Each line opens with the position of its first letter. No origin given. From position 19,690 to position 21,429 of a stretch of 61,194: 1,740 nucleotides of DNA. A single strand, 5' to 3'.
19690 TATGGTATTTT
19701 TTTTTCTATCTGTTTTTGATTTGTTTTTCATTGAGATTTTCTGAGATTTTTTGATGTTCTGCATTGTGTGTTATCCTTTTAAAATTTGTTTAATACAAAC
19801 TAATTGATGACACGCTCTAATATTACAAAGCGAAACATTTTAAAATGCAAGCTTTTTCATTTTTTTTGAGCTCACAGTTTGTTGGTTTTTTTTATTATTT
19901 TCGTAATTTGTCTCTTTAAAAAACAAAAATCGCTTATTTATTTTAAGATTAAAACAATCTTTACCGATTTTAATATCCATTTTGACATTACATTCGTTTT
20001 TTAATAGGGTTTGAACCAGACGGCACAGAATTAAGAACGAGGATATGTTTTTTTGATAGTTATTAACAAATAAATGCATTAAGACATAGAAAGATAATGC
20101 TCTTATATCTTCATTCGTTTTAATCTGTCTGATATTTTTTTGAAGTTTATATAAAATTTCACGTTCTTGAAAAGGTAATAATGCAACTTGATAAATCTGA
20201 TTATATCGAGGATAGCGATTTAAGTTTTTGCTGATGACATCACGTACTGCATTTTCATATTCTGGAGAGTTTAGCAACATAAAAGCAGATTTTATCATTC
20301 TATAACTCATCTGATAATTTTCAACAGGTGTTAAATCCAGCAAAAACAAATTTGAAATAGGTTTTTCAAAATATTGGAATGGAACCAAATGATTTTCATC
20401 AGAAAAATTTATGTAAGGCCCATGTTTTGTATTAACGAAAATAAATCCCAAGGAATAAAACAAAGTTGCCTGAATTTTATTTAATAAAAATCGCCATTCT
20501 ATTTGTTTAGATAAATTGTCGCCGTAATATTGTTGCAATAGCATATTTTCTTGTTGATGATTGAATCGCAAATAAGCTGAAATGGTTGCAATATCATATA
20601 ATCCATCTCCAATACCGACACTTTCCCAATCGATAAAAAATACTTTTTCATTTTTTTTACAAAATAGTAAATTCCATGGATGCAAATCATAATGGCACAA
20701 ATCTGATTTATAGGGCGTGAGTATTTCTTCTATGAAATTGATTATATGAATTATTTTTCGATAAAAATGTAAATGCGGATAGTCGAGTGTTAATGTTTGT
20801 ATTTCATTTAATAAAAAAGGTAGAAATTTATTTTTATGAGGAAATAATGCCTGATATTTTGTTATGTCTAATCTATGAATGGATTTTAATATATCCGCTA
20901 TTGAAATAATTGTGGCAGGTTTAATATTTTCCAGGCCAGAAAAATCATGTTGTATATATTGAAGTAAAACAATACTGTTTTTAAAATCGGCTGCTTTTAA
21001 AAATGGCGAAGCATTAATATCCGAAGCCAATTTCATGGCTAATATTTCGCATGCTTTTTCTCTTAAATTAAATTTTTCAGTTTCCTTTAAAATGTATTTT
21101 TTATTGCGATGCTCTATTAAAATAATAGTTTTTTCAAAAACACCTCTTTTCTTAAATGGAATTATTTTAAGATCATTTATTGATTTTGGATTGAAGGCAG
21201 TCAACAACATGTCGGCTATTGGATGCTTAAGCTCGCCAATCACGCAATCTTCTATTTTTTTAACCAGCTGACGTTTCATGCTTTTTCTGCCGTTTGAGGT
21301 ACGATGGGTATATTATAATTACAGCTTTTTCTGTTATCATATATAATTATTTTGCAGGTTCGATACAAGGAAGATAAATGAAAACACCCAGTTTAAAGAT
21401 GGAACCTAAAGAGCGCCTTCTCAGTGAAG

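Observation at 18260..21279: Kinase - small ORF - radical SAM/SPASM cluster: candidate unclassified RiPP-like system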

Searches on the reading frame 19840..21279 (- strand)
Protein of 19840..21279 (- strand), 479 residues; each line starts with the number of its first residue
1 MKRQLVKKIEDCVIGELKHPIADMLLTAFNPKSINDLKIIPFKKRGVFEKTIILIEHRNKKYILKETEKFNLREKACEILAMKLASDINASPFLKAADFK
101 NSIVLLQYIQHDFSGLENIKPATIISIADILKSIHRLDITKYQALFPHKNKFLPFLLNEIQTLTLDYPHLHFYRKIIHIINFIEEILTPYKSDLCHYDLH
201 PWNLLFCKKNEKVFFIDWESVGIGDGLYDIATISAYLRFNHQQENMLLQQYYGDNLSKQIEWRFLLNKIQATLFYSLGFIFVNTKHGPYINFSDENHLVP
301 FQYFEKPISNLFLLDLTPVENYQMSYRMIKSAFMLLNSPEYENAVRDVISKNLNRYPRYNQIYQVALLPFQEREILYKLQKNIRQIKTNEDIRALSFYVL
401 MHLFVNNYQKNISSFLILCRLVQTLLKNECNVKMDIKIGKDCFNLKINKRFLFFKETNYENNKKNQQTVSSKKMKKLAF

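Call 3: search_protein_families(library=pfam, proteins=[window:19840-21279:-], max_evalue=0.01)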
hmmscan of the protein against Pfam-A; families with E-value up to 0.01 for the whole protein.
window:19840-21279:- (479 aa): 2 families
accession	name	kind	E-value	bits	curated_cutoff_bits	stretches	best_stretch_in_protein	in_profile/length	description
PF01636.29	APH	-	5.5e-12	46.4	23.2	1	119-242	92-220/239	Phosphotransferase enzyme family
PF01633.27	Choline_kinase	-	1.1e-06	28.6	29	1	77-232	43-202/300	Choline/ethanolamine kinase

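Call 4: search_protein_families(library=ncbifam, proteins=[window:19840-21279:-], max_evalue=0.01)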
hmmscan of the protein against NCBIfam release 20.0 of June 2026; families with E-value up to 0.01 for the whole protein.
window:19840-21279:- (479 aa): 6 families
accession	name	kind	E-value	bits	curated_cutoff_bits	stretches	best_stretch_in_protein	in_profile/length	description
NF041256.1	GntI_guanitoxin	equivalog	4.2e-15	55.8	357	1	74-256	54-236/282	guanitoxin biosynthesis pre-guanitoxin N-oxide kinase GntI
TIGR02721.1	ycfN_thiK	equivalog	2.1e-07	30.4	299.45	1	99-254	60-204/256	thiamine kinase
NF038057.1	macrolide_MphL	exception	1.2e-05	24.7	612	1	184-251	183-248/298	macrolide 2'-phosphotransferase MphL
NF033068.1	APH_3p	equivalog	0.00025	20.6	205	1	189-254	170-238/255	APH(3') family aminoglycoside O-phosphotransferase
NF046102.1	CellCycRegCcrZ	equivalog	0.00034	20.1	400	1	192-262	153-224/260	cell cycle regulator CcrZ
TIGR02172.1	Fb_sc_TIGR02172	paralog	0.0031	17.4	228.2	1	179-243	142-202/226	TIGR02172 family protein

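Call 23: find_homologous_proteins(query=window:19840-21279:-, max_evalue=0.00001)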
Query window:19840-21279:- (479 aa): 1 proteins with E <= 0.00001 among 5614 candidates.
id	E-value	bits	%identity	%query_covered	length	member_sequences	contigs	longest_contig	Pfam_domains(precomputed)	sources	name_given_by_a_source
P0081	0.0e+0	1071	100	100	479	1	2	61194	PF01633.27,PF01636.30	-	-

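Call 24: search_protein_families(library=padloc, proteins=[window:19840-21279:-], max_evalue=0.001)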
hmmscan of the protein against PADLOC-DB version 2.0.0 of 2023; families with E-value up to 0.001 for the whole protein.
window:19840-21279:- (479 aa): 0 families

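Call 37: search_solved_structures(query=window:19840-21279:-, max_evalue=1, show_alignments=1)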
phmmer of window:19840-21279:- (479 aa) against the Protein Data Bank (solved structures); distinct sequences matched with E-value up to 1: 3.
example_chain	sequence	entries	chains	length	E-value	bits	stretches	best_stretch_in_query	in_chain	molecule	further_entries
4r77_B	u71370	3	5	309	3.6e-07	32.9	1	52-281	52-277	Choline kinase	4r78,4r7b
3dxq_A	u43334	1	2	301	6e-07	32.1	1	143-281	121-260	choline/ethanolamine kinase family protein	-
3i0o_A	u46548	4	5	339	0.011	18.1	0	191-234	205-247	Spectinomycin phosphotransferase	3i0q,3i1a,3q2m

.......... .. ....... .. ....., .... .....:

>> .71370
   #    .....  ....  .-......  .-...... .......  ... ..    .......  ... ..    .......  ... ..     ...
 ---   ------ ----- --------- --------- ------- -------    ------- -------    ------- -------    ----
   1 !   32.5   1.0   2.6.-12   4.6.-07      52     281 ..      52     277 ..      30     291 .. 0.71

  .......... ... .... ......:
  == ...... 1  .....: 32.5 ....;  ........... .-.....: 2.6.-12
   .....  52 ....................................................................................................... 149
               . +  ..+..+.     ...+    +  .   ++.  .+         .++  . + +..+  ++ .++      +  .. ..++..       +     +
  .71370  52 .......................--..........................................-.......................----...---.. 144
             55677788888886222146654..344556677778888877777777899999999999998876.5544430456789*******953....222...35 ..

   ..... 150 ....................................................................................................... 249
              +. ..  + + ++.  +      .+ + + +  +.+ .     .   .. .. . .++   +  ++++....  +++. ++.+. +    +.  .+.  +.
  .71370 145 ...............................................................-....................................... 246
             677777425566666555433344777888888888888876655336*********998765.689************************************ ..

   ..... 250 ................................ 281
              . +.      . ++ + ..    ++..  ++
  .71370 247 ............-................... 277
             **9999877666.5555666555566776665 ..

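Call 64: search_protein_representatives(protein=window:19840-21279:-)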
Query: 479 residues. Proteins with E-value up to 0.001 (for the whole library): 790; up to 1e-10: 64; up to 1e-30: 10. The best 150 are listed.
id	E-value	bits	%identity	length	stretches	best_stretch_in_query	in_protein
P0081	0.0e+00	1070.5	100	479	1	1-479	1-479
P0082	7.2e-54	200.1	32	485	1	25-390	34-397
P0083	2.5e-49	185.1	24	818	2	58-348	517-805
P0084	7.2e-44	167.1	28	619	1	20-371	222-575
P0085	7.6e-42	160.4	27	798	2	59-341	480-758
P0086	1.9e-39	152.5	25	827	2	59-344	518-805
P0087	6.6e-36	140.8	27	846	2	52-286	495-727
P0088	4.7e-35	138.0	26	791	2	33-349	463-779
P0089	1.1e-32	130.2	30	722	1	58-362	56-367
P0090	1.7e-32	129.6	26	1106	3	66-333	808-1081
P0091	4.1e-30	121.7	32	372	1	105-381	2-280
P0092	1.7e-29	119.7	31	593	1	50-371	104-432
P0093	1.9e-29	119.6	22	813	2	53-341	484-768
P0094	8.9e-28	114.0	23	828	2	53-347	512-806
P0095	6.1e-26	108.0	24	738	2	58-337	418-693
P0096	8.1e-26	107.6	31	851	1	62-369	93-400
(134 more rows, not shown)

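Call 65: list_cluster_members(proteins=[P0082, P0083, P0084, P0085, P0086, P0087, P0089, P0090, P0092, P0096])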
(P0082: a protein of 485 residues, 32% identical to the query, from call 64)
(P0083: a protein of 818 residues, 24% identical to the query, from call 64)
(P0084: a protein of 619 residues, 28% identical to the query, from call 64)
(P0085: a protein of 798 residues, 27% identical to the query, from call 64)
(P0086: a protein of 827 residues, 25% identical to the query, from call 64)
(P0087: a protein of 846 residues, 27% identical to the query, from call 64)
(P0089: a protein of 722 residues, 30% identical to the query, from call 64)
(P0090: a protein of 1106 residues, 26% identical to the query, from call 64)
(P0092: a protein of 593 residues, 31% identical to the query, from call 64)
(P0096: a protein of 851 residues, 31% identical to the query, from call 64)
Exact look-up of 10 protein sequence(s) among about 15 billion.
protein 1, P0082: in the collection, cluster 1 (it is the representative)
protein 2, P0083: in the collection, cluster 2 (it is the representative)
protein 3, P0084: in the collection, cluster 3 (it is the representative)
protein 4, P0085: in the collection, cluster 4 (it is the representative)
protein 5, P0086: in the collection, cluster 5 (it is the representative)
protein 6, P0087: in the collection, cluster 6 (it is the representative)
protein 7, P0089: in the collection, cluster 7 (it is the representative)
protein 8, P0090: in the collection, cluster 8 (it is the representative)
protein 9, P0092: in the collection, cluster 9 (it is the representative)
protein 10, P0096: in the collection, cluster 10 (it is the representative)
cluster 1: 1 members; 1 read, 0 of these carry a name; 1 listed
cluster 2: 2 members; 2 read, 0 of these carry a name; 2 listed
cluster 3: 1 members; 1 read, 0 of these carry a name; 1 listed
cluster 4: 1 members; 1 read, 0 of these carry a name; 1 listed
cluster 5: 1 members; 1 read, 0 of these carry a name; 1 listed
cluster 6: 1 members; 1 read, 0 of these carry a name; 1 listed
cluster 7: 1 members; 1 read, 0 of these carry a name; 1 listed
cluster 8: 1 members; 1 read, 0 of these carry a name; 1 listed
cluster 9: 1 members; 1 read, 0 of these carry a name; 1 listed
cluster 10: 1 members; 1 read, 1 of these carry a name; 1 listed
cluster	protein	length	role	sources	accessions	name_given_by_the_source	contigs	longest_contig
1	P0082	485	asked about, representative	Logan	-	-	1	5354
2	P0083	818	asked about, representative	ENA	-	-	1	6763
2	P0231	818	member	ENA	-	-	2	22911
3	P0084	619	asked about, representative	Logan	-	-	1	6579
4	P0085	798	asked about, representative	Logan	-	-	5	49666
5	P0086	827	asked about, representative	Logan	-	-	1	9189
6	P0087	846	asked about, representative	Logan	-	-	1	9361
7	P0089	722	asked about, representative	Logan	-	-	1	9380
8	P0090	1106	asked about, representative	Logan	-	-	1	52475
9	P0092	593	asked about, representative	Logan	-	-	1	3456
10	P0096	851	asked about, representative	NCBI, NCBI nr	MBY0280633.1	MAG: phosphotransferase, partial [Alphaproteobacteria bacterium] | phosphotransferase [Alphaproteobacteria bacterium]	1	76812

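Call 66: search_protein_families(library=pfam, proteins=[P0082, P0083, P0084, P0085, P0086, P0087, P0089, P0090, P0092, P0096], max_evalue=0.0001)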
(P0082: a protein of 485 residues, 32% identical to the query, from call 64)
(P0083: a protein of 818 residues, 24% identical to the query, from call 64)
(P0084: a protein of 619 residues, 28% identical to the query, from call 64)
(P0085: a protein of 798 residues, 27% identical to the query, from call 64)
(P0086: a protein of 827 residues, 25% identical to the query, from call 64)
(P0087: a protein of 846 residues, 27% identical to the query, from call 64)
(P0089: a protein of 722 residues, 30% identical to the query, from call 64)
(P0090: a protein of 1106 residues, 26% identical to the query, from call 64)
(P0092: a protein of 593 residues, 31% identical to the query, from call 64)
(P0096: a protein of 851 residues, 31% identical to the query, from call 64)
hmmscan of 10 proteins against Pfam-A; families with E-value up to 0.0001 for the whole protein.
P0082 (485 aa): 3 families
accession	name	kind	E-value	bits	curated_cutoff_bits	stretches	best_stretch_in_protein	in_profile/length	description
PF01636.29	APH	-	2e-18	67.4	23.2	1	128-245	94-214/239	Phosphotransferase enzyme family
PF01633.27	Choline_kinase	-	6.4e-13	49.1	29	1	80-238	36-201/300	Choline/ethanolamine kinase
PF02958.26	EcKL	-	3.3e-05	23.8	22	1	145-239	156-259/294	Ecdysteroid kinase-like family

P0083 (818 aa): 5 families
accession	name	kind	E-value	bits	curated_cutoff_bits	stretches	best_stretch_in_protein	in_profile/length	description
PF01636.29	APH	-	2.1e-28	100.1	23.2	2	93-288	2-214/239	Phosphotransferase enzyme family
PF01633.27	Choline_kinase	-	9.4e-18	65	29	2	94-282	2-202/300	Choline/ethanolamine kinase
PF19974.5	TCAD9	-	6.2e-11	42.5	40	1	246-284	299-338/429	Ternary complex associated domain 9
PF12937.12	F-box-like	-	2.2e-06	27.8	24.3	0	21-46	11-36/47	F-box-like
PF01163.29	RIO1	-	1.1e-05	25.6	22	0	228-268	111-148/187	RIO domain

P0084 (619 aa): 4 families
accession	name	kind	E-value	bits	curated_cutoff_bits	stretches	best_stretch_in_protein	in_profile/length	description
PF02223.23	Thymidylate_kin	-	3.4e-20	73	27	1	5-193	1-185/185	Thymidylate kinase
PF01636.29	APH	-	2.9e-11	44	23.2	1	363-449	137-221/239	Phosphotransferase enzyme family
PF01633.27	Choline_kinase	-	7.7e-07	29.2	29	1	255-425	13-192/300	Choline/ethanolamine kinase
PF01712.25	dNK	-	9.2e-06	26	27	1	3-168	1-165/203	Deoxynucleoside kinase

P0085 (798 aa): 6 families
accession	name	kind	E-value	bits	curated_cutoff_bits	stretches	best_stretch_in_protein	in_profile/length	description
PF01636.29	APH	-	4.4e-26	92.5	23.2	2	538-658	91-215/239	Phosphotransferase enzyme family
PF01633.27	Choline_kinase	-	9.5e-19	68.3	29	2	102-261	35-203/300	Choline/ethanolamine kinase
PF00646.38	F-box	-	1e-06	28.8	20.5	0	6-36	3-33/43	F-box domain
PF02958.26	EcKL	-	1.1e-05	25.4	22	0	216-280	209-282/294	Ecdysteroid kinase-like family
PF00069.31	Pkinase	-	2.4e-05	24.3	31.7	0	548-640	49-145/263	Protein kinase domain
PF01163.29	RIO1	-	8e-05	22.8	22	0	210-246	112-148/187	RIO domain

P0086 (827 aa): 4 families
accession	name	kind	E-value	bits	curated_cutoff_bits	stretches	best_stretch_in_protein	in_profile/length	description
PF01636.29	APH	-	2.3e-25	90.2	23.2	2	511-702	13-218/239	Phosphotransferase enzyme family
PF01633.27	Choline_kinase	-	1.1e-18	68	29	2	114-297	22-215/300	Choline/ethanolamine kinase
PF19974.5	TCAD9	-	1.3e-08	34.9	40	0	641-698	287-342/429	Ternary complex associated domain 9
PF01163.29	RIO1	-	2.6e-07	30.9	22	0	653-678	123-148/187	RIO domain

P0087 (846 aa): 6 families
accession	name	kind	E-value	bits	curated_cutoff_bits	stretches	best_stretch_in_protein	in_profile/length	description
PF01636.29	APH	-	2.8e-32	112.8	23.2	2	105-303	19-235/239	Phosphotransferase enzyme family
PF01633.27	Choline_kinase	-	1.2e-20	74.5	29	2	484-674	3-203/300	Choline/ethanolamine kinase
PF19974.5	TCAD9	-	2.7e-12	47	40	1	234-269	294-329/429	Ternary complex associated domain 9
PF01163.29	RIO1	-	1.1e-06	28.8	22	0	219-261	106-148/187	RIO domain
PF12937.12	F-box-like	-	5.9e-06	26.4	24.3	0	411-436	11-36/47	F-box-like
PF00069.31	Pkinase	-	4.6e-05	23.4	31.7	0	219-264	100-145/263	Protein kinase domain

P0089 (722 aa): 3 families
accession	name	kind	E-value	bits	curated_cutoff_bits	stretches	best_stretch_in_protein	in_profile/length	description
PF02223.23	Thymidylate_kin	-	5.3e-16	59.3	27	1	470-659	2-180/185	Thymidylate kinase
PF01636.29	APH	-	6.3e-10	39.7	23.2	1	184-241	150-212/239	Phosphotransferase enzyme family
PF01712.25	dNK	-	2.4e-06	27.9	27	1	467-644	1-168/203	Deoxynucleoside kinase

P0090 (1106 aa): 7 families
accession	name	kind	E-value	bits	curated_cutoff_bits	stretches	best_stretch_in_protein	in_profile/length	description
PF01636.29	APH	-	2.5e-59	201.4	23.2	3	45-249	11-231/239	Phosphotransferase enzyme family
PF01633.27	Choline_kinase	-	1.2e-28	100.8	29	2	54-253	23-231/300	Choline/ethanolamine kinase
PF01163.29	RIO1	-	3e-07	30.7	22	0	136-211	75-148/187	RIO domain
PF19974.5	TCAD9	-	5.9e-07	29.4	40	0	529-567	300-339/429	Ternary complex associated domain 9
PF12937.12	F-box-like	-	3.4e-06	27.2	24.3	1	692-727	2-37/47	F-box-like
PF00646.38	F-box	-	1.5e-05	25.1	20.5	1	691-724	1-34/43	F-box domain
PF02958.26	EcKL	-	7e-05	22.7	22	0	187-230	215-264/294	Ecdysteroid kinase-like family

P0092 (593 aa): 2 families
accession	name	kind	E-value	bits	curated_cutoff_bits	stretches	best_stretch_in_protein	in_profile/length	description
PF01636.29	APH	-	2.7e-11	44.1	23.2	1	120-307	22-218/239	Phosphotransferase enzyme family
PF01633.27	Choline_kinase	-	1.9e-07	31.2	29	1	135-328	41-236/300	Choline/ethanolamine kinase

P0096 (851 aa): 2 families
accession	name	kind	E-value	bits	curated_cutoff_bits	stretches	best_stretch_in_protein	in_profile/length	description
PF01636.29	APH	-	6.4e-09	36.4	23.2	1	101-275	34-215/239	Phosphotransferase enzyme family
PF07914.17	DUF1679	-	2.8e-05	23.6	24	1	224-294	266-343/414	Uncharacterized oxidoreductase dhs-27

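Call 68: find_encoding_contigs(protein=P0082, flank=5000, max_places=2)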
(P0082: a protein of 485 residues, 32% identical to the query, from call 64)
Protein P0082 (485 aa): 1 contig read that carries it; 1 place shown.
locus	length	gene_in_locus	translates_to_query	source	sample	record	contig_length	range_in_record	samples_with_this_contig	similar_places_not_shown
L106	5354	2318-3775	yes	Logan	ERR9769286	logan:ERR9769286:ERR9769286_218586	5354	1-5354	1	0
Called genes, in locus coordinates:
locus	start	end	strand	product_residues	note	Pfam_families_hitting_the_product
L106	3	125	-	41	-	?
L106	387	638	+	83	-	PF00830:Ribosomal_L28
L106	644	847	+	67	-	-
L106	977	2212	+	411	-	-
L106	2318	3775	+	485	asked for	PF01633:Choline_kinase, PF01636:APH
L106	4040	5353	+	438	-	?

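Call 98: predict_structure(alignment_id=A4)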
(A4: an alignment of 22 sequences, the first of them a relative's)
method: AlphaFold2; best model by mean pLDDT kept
length: 479 residues; sequences in the alignment: 22
mean_pLDDT: 83.6   pTM: 0.81
mean pLDDT of the five models: 83.6, 83.6, 83.3, 81.7, 80.4
residues with pLDDT >= 90: 291; 70-90: 91; 50-70: 59; < 50: 38
segments of 3 or more residues with pLDDT < 50: 440-443, 449-479
pLDDT, mean of each block of 10 residues (from residue 1): 90 84 96 93 68 94 91 94 98 96 96 94 97 97 93 94 92 92 94 96 95 95 98 97 98 95 98 97 81 78 95 92 95 94 89 72 60 71 74 70 59 67 74 63 50 39 33 30
secondary structure, 60 per line:
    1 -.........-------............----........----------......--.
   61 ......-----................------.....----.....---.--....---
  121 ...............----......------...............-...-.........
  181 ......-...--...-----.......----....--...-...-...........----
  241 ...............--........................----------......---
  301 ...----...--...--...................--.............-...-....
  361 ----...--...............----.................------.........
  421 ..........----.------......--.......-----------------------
elements in order: H2-10 H18-29 E37-41 E52-57 E60-66 H72-87 E94-98 E103-107 H114-117 H121-135 H140-145 H152-166 H172-186 E193-195 E204-207 E212-215 E222-224 H226-236 H241-255 H258-281 H292-297 H318-336 H339-351 H357-360 H370-384 H389-405 H412-430 E442-447 E450-456

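Call 100: fold_search(model_id=the predicted structure, library=pdb)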
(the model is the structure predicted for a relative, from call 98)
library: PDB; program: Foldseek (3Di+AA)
matches with E <= 10: 1493; with E <= 0.001: 379
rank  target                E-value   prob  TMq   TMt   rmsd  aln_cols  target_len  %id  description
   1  3dxq_A                9.1e-11  1.00  0.46  0.71   6.8       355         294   15  Crystal structure of choline/ethanolamine kinase family protein (NP_106042.1) from MESORHIZOBIUM LOTI at 2.55 A resolu (released 2008-08-05)
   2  3dxq_B                5.8e-10  1.00  0.43  0.67   4.9       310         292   15  Crystal structure of choline/ethanolamine kinase family protein (NP_106042.1) from MESORHIZOBIUM LOTI at 2.55 A resolu (released 2008-08-05)
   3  4r7b_B                1.1e-09  1.00  0.42  0.66   7.0       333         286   19  Crystal structure of pneumococcal LicA in complex with choline (released 2015-08-12)
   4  4r77_A                1.6e-09  1.00  0.42  0.67   6.8       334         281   19  Crystal structure of choline kinase LicA from Streptococcus pneumoniae (released 2015-08-12)
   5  2qg7_B                2.9e-09  1.00  0.47  0.59   6.3       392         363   14  Plasmodium vivax ethanolamine kinase Pv091845 (released 2007-07-24)
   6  3i1a_A                4.8e-09  1.00  0.38  0.52   8.1       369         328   12  Crystal Structure of apo Spectinomycin Phosphotransferase, APH(9)-Ia (released 2010-01-19)
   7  2qg7_D                1.2e-08  1.00  0.45  0.56   7.1       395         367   14  Plasmodium vivax ethanolamine kinase Pv091845 (released 2007-07-24)
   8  4r78                  1.2e-08  1.00  0.39  0.60   8.5       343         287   19  Crystal structure of LicA in complex with AMP (released 2015-08-12)
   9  2qg7_A                1.3e-08  1.00  0.45  0.56   6.8       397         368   14  Plasmodium vivax ethanolamine kinase Pv091845 (released 2007-07-24)
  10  3i0o                  2.0e-08  1.00  0.41  0.56   7.3       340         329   14  Crystal Structure of Spectinomycin Phosphotransferase, APH(9)-Ia, in complex with ADP and Spectinomcyin (released 2010-01-19)
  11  2ckq_B                3.4e-08  1.00  0.40  0.52   7.2       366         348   14  Crystal structure of Human Choline Kinase alpha 2 in complex with Phosphocholine (released 2006-10-04)
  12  2qg7_E                3.5e-08  1.00  0.44  0.55   6.7       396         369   14  Plasmodium vivax ethanolamine kinase Pv091845 (released 2007-07-24)
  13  3c5i_B                3.5e-08  1.00  0.40  0.53   7.1       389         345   14  Crystal structure of Plasmodium knowlesi choline kinase, PKH_134520 (released 2008-02-19)
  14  4r77_B                3.7e-08  1.00  0.41  0.64   7.2       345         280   17  Crystal structure of choline kinase LicA from Streptococcus pneumoniae (released 2015-08-12)
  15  3i1a_B                4.1e-08  1.00  0.39  0.53   7.4       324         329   13  Crystal Structure of apo Spectinomycin Phosphotransferase, APH(9)-Ia (released 2010-01-19)
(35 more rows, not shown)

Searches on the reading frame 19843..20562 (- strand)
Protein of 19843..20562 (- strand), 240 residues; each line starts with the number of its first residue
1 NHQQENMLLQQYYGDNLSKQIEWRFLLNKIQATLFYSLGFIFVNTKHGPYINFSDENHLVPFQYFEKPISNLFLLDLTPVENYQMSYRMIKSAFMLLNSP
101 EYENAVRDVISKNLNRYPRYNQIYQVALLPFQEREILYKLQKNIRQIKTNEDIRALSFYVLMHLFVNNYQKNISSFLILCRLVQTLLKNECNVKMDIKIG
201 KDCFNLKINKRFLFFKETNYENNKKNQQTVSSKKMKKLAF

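Call 38: search_protein_families(library=pfam, proteins=[window:19843-20562:-], max_evalue=10)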
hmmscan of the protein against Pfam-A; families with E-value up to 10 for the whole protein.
seq(240 aa): 1 family
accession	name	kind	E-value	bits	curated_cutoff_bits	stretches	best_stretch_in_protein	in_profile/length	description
PF17568.7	DUF5474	-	0.019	15.5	25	2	165-202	9-46/77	Family of unknown function (DUF5474)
